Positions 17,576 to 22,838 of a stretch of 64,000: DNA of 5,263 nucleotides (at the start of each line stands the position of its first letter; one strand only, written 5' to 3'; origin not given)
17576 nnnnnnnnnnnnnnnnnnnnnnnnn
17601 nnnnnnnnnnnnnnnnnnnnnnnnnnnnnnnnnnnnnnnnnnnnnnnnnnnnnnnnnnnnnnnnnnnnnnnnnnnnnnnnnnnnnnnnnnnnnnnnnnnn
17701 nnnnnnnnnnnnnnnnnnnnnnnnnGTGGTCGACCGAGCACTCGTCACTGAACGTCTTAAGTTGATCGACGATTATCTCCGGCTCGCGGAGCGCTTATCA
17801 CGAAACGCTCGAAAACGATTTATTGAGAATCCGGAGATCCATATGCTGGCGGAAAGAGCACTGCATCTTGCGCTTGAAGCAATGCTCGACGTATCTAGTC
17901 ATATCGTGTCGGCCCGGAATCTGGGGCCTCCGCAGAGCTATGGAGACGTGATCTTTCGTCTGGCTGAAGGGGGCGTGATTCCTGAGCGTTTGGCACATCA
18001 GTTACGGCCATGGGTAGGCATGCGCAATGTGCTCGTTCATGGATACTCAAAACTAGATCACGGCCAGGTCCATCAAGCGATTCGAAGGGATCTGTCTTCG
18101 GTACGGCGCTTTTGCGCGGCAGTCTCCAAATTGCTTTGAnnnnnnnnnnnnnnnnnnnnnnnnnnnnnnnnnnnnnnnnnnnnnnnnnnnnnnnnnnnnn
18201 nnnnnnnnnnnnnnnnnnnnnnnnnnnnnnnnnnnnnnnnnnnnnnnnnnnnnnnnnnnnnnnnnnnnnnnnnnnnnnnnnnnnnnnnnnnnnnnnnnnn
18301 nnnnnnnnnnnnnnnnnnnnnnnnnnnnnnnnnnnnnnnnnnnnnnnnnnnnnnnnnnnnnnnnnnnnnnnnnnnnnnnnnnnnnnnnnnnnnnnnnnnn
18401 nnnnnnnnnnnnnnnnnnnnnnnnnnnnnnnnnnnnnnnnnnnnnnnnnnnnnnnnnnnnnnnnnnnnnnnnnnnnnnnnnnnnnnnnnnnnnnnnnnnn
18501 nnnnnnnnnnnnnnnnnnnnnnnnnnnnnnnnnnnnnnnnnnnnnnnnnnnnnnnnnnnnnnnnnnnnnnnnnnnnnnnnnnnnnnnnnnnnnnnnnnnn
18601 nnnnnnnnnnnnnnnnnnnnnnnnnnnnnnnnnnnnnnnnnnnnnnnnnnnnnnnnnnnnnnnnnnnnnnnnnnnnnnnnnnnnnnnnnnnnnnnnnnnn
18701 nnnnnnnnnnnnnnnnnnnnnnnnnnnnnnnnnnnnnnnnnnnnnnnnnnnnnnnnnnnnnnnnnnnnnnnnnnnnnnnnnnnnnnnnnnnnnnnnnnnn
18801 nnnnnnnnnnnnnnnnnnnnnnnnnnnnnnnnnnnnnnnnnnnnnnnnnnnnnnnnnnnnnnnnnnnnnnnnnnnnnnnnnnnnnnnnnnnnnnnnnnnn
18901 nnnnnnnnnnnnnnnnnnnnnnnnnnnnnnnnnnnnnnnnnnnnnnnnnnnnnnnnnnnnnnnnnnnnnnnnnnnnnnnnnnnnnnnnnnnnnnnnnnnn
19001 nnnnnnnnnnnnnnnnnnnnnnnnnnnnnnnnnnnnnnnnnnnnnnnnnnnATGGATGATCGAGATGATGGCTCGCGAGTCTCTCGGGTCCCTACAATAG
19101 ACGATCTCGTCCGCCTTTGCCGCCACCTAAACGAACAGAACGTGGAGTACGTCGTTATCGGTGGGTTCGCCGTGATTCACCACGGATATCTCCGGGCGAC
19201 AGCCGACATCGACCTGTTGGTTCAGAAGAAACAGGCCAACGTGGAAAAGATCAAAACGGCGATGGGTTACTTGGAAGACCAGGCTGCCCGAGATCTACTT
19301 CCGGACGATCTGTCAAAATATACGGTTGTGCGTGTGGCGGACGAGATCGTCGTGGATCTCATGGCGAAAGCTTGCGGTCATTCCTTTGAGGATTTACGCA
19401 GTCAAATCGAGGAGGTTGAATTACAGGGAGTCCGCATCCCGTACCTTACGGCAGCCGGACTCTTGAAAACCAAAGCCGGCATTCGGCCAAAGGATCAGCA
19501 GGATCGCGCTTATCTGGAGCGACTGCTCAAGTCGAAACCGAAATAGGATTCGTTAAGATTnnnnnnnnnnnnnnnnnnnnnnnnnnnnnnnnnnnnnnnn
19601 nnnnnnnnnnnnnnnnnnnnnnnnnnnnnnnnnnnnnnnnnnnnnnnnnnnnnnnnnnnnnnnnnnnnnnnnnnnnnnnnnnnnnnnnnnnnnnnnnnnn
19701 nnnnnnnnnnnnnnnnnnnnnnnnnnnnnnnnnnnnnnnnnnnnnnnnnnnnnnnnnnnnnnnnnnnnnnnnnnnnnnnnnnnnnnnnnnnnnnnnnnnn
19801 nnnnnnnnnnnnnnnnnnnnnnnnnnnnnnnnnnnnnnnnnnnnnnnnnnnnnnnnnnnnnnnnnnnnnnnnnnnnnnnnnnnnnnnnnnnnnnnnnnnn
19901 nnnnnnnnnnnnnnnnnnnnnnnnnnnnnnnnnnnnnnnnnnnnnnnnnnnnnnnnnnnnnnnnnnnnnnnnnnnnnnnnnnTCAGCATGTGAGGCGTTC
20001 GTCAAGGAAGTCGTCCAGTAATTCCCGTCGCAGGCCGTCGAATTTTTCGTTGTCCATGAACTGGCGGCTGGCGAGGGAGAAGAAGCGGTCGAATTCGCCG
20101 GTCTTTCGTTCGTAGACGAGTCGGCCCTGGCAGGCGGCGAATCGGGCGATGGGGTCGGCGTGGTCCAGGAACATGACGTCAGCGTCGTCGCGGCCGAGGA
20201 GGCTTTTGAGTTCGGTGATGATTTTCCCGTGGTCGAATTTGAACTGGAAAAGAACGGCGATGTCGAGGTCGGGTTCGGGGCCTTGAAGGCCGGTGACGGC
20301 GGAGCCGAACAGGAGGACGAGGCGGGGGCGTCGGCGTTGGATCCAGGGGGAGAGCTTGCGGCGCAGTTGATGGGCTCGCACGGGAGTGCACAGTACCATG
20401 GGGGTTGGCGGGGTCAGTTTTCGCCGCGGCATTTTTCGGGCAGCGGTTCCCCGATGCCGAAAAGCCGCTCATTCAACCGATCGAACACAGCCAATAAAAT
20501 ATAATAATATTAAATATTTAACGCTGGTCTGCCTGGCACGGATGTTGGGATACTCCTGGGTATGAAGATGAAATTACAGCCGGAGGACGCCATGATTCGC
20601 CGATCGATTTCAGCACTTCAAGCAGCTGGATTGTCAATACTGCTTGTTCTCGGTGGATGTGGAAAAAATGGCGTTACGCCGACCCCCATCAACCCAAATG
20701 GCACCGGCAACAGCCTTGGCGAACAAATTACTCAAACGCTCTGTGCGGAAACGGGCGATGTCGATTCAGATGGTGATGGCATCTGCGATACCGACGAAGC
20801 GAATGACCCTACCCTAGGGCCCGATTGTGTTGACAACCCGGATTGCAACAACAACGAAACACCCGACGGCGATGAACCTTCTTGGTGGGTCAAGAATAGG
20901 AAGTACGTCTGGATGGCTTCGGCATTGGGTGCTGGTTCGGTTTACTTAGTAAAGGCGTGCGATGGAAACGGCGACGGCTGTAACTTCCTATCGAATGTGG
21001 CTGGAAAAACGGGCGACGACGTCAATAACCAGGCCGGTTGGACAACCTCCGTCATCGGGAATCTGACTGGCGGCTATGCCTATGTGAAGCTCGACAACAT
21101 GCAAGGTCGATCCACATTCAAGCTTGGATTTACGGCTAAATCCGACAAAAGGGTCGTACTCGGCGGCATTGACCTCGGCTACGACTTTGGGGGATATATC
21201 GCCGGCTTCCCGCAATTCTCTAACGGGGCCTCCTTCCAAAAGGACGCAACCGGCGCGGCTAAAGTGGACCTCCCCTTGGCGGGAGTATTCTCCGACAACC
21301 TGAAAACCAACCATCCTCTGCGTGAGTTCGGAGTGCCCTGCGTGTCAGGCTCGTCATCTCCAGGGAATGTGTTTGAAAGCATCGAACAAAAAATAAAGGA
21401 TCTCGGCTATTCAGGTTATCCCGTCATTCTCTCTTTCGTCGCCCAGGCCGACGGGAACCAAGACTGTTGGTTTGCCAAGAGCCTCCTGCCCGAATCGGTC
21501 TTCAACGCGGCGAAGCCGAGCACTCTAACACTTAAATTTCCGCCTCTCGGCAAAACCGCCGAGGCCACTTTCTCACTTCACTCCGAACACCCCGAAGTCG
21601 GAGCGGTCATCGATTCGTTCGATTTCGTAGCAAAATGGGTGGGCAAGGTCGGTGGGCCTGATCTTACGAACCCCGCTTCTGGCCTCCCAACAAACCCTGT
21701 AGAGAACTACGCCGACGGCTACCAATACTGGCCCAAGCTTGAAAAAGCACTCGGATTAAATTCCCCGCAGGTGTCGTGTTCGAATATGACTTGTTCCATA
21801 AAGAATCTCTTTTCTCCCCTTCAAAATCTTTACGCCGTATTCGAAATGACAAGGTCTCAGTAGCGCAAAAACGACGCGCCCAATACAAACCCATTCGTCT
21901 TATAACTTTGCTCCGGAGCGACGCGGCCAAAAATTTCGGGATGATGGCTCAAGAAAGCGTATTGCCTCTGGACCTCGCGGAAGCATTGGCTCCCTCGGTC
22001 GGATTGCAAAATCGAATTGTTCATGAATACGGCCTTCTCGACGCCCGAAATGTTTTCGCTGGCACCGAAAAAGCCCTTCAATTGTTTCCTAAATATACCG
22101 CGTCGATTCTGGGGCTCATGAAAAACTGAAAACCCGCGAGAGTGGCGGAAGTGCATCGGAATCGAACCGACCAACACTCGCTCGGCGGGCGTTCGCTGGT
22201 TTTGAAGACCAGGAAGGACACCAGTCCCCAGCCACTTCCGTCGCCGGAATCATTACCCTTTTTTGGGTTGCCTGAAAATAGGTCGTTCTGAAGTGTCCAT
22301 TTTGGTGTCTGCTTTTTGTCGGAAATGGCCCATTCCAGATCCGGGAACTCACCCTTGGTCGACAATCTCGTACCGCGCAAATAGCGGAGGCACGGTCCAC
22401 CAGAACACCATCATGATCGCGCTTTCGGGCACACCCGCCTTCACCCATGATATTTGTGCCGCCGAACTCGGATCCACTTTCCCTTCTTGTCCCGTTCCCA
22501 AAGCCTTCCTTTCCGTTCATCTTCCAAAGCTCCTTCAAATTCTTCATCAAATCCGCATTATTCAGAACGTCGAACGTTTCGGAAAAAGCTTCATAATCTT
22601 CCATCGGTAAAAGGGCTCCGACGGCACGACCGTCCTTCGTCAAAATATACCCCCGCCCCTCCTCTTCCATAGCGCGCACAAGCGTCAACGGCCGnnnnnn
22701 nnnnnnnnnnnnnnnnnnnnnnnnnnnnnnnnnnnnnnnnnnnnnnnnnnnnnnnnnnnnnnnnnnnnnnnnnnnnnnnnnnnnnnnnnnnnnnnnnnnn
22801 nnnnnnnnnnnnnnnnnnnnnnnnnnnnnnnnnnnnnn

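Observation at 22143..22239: Unannotated tRNA-Sec (selC) overlapped by a read-through antitoxin ORF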

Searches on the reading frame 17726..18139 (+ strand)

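Call 9: search_protein_families(library=pfam, proteins=[window:17726-18139:+], max_evalue=0.01)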
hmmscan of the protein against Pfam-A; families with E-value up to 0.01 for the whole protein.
window:17726-18139:+ (137 aa): 1 family
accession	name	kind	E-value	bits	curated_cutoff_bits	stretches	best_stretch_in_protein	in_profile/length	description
PF01934.22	HepT-like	-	5.2e-28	97.6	23.5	1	14-132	1-119/120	Ribonuclease HepT-like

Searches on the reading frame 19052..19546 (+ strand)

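Call 9: search_protein_families(library=pfam, proteins=[window:19052-19546:+], max_evalue=0.01)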
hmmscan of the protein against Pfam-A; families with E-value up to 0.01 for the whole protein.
window:19052-19546:+ (164 aa): 5 families
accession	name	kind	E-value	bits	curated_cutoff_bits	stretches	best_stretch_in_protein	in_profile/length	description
PF10706.15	Aminoglyc_resit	-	2.8e-05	24.7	21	1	19-154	2-148/149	Aminoglycoside-2''-adenylyltransferase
PF19502.5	DUF6036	-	6.1e-05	23.3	23.6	1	27-126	16-86/164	Nucleotidyltransferase of unknown function (DUF6036)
PF14907.12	NTP_transf_5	-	6.8e-05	23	31.2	1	17-129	58-175/249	Uncharacterised nucleotidyltransferase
PF09970.15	DUF2204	-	0.00044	20.4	20.3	1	16-66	2-53/181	Nucleotidyl transferase of unknown function (DUF2204)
PF08843.17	AbiEii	-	0.0078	16.6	22.5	1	31-94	13-79/238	Nucleotidyl transferase AbiEii toxin, Type IV TA system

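Call 59: search_protein_families(library=ncbifam, proteins=[window:19052-19546:+], max_evalue=0.001)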
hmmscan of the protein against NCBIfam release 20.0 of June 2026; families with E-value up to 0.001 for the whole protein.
window:19052-19546:+ (164 aa): 0 families

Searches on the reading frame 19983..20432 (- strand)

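Call 9: search_protein_families(library=pfam, proteins=[window:19983-20432:-], max_evalue=0.01)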
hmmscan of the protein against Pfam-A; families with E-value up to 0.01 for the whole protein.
window:19983-20432:- (149 aa): 3 families
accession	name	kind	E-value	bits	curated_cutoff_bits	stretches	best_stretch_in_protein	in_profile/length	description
PF18765.7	Polbeta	-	2.5e-10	40.8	26.9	1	32-110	8-91/93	Polymerase beta, Nucleotidyltransferase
PF01909.29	NTP_transf_2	-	5.7e-06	27.1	21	1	36-84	14-70/93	Nucleotidyltransferase domain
PF22600.2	MTPAP-like_central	-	0.0085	16.6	27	0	23-65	25-68/139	Poly(A) RNA polymerase, mitochondrial-like, central palm domain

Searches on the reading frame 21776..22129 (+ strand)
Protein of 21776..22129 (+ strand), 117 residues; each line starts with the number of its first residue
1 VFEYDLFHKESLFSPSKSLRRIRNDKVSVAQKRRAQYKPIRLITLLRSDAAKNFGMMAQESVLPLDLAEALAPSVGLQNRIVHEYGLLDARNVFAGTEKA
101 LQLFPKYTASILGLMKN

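Call 9: search_protein_families(library=pfam, proteins=[window:21776-22129:+], max_evalue=0.01)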
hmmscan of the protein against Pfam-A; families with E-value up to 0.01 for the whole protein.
window:21776-22129:+ (117 aa): 1 family
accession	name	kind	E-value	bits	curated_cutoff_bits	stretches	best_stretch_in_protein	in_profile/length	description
PF01934.22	HepT-like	-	1.4e-06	28.4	23.5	1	49-107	59-116/120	Ribonuclease HepT-like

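Call 59: search_protein_families(library=ncbifam, proteins=[window:21776-22129:+], max_evalue=0.001)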
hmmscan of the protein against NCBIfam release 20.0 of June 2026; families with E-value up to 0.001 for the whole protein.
window:21776-22129:+ (117 aa): 1 family
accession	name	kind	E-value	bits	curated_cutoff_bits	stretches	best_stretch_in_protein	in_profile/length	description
NF047751.1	HepT_toxin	equivalog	1e-09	38.3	60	1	49-107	62-120/120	type VII toxin-antitoxin system HepT family RNase toxin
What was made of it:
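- Closest known: MntA/HepT type VII toxin-antitoxin modules. Same: The C-terminal half of the 117-aa ORF at 21776-22129 matches the HepT family (calls 9, 59).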

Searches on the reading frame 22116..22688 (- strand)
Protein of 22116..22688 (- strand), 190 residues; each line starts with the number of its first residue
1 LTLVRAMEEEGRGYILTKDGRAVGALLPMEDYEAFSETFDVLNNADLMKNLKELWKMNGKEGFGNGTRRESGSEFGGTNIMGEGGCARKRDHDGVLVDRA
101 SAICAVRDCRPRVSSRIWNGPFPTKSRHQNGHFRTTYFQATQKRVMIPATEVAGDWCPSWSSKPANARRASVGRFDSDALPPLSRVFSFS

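Call 9: search_protein_families(library=pfam, proteins=[window:22116-22688:-], max_evalue=0.01)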
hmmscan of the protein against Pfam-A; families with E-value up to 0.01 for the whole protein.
window:22116-22688:- (190 aa): 1 family
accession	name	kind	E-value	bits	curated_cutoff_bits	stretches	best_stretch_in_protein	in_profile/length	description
PF02604.26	PhdYeFM_antitox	-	1.8e-05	24.9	29.8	1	3-48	16-61/74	Antitoxin Phd_YefM, type II toxin-antitoxin system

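Call 26: list_cluster_members(proteins=[window:22116-22670:-, window:21776-22126:+, window:21857-22081:-, window:25978-26253:+, window:20562-21863:+, window:19561-19989:-])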
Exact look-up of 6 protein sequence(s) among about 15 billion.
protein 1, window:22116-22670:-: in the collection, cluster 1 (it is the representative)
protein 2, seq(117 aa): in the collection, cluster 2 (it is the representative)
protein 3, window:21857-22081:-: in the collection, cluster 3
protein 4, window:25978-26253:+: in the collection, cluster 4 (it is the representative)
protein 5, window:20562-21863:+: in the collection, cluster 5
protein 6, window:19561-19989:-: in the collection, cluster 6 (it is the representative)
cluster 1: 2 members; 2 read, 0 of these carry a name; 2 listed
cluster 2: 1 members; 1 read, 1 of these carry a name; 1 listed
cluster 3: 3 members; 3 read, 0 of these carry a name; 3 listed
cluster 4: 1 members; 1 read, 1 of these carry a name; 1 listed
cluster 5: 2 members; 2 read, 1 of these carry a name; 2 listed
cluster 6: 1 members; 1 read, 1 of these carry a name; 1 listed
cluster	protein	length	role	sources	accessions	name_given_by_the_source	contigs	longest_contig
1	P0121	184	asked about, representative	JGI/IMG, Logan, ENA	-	-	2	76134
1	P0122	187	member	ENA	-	-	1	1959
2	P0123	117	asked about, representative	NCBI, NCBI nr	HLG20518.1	MAG TPA: HepT-like ribonuclease domain-containing protein [Bdellovibrionota bacterium] | HepT-like ribonuclease domain-containing protein [Bdellovibrionota bacterium]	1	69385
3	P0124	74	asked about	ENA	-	-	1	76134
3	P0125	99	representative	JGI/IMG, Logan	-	-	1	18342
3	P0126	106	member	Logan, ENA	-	-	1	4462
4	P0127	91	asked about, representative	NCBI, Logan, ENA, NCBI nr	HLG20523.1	MAG TPA: type II toxin-antitoxin system Phd/YefM family antitoxin [Bdellovibrionota ... | type II toxin-antitoxin system Phd/YefM family antitoxin [Bdellovibrionota bacterium]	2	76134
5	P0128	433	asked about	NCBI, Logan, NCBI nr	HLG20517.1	MAG TPA: hypothetical protein VI895_11975 [Bdellovibrionota bacterium] | hypothetical protein [Bdellovibrionota bacterium]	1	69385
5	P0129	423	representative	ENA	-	-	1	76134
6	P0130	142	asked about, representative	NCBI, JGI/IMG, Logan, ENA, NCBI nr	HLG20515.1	MAG TPA: HepT-like ribonuclease domain-containing protein [Bdellovibrionota bacterium] | HepT-like ribonuclease domain-containing protein [Bdellovibrionota bacterium]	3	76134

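Call 32: search_protein_representatives(protein=window:22116-22688:-)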
Query: 190 residues. Proteins with E-value up to 0.001 (for the whole library): 8; up to 1e-10: 1; up to 1e-30: 1. The best 8 are listed.
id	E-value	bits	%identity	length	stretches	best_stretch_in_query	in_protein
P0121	2.1e-123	425.3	100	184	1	7-190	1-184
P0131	4.3e-08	49.2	49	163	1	7-72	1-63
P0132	8.5e-07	45.0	51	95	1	3-73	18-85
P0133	1.0e-06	44.7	48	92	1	3-52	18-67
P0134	2.5e-06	43.5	49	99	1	2-54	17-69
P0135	3.2e-06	43.1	48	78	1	2-51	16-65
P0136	4.9e-04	36.0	44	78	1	6-53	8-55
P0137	9.1e-04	35.1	51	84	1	9-54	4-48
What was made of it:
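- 22116..22688 (-): mechanical 190-codon ORF (184 aa from the ATG at 22670), not a gene; it runs from the antitoxin remnant through the spacer and across the tRNA. The tail has no homologue among 1.84 billion representative proteins (call 32).
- ORF artefact: exhaustive phmmer gives homologues only for residues 2-73 (call 32). The tail has no homologue in 1.84 billion representatives (call 32).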

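Call 34: find_encoding_contigs(protein=P0131, flank=10000, max_places=5)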
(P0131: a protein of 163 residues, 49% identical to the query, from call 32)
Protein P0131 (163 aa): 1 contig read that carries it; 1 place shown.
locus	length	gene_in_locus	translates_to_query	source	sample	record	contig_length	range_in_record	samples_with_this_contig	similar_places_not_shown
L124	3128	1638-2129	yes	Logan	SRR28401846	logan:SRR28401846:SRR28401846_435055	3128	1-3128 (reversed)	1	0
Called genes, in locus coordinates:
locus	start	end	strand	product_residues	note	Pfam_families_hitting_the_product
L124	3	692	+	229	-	?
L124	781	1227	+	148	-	PF08327:AHSA1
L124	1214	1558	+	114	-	PF12840:HTH_20, PF01022:HTH_5 (weak), PF21248:SoFic-like_C (weak)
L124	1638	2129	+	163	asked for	-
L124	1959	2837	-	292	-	PF13640:2OG-FeII_Oxy_3, PF13661:2OG-FeII_Oxy_4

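Call 44: find_encoding_contigs(protein=P0134, flank=2500, max_places=3)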
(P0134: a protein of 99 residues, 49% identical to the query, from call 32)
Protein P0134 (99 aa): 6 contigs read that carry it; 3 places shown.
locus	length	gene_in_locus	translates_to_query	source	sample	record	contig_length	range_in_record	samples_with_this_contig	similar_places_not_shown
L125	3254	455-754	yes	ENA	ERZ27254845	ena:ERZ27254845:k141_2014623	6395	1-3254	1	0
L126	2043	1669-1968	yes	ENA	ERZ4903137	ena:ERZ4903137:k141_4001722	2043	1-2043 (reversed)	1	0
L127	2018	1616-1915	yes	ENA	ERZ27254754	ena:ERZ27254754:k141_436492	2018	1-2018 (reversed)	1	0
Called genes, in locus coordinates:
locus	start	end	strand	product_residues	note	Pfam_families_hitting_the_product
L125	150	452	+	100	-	PF05016:ParE_toxin, PF15781:ParE-like_toxin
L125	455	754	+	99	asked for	PF02604:PhdYeFM_antitox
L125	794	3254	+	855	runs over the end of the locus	PF17900:Peptidase_M1_N, PF01433:Peptidase_M1, PF11838:ERAP1_C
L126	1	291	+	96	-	?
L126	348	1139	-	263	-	PF10086:YhfC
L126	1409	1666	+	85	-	PF05016:ParE_toxin, PF15781:ParE-like_toxin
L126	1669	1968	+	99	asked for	PF02604:PhdYeFM_antitox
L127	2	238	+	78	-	?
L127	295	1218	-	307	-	PF10086:YhfC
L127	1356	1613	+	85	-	PF05016:ParE_toxin, PF15781:ParE-like_toxin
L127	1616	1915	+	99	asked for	PF02604:PhdYeFM_antitox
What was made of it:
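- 22470..22685 (-): remnant of a Phd/YefM-family antitoxin gene (ORF residues 2-73), lacking about 15 N-terminal codons, its own stop codon and its toxin partner. One intact relative (P0134) follows a ParE toxin gene (call 44)
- On Phd/YefM antitoxin (PF02604): An intact relative follows a ParE gene (call 44).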

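Call 45: find_encoding_contigs(protein=P0132, flank=2500, max_places=3)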
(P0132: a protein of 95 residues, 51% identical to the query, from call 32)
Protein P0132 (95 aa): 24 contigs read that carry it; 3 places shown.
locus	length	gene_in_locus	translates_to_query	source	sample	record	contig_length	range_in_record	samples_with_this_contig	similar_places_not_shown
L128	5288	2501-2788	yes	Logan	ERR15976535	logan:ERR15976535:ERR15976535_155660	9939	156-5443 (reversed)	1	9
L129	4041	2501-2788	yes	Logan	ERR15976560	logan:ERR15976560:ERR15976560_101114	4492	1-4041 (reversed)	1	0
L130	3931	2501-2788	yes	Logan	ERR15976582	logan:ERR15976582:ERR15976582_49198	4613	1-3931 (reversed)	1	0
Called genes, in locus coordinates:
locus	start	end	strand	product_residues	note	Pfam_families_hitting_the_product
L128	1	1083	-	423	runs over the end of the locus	-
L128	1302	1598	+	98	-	-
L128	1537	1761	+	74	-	-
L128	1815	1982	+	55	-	PF04365:BrnT_toxin (weak)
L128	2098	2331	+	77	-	PF14384:BrnA_antitoxin (faint)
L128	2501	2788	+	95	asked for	PF02604:PhdYeFM_antitox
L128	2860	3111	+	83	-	-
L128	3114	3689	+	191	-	-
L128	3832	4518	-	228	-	PF00156:Pribosyltran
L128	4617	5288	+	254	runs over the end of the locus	PF00106:adh_short, PF08659:KR, PF13561:adh_short_C2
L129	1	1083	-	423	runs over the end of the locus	-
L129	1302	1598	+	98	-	-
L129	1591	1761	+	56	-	-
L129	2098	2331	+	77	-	PF14384:BrnA_antitoxin (faint)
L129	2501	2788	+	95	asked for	PF02604:PhdYeFM_antitox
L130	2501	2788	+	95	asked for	PF02604:PhdYeFM_antitox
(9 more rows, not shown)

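Call 59: search_protein_families(library=ncbifam, proteins=[window:22116-22688:-], max_evalue=0.001)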
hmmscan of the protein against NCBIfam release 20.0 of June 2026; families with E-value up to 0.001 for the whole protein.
window:22116-22688:- (190 aa): 0 families
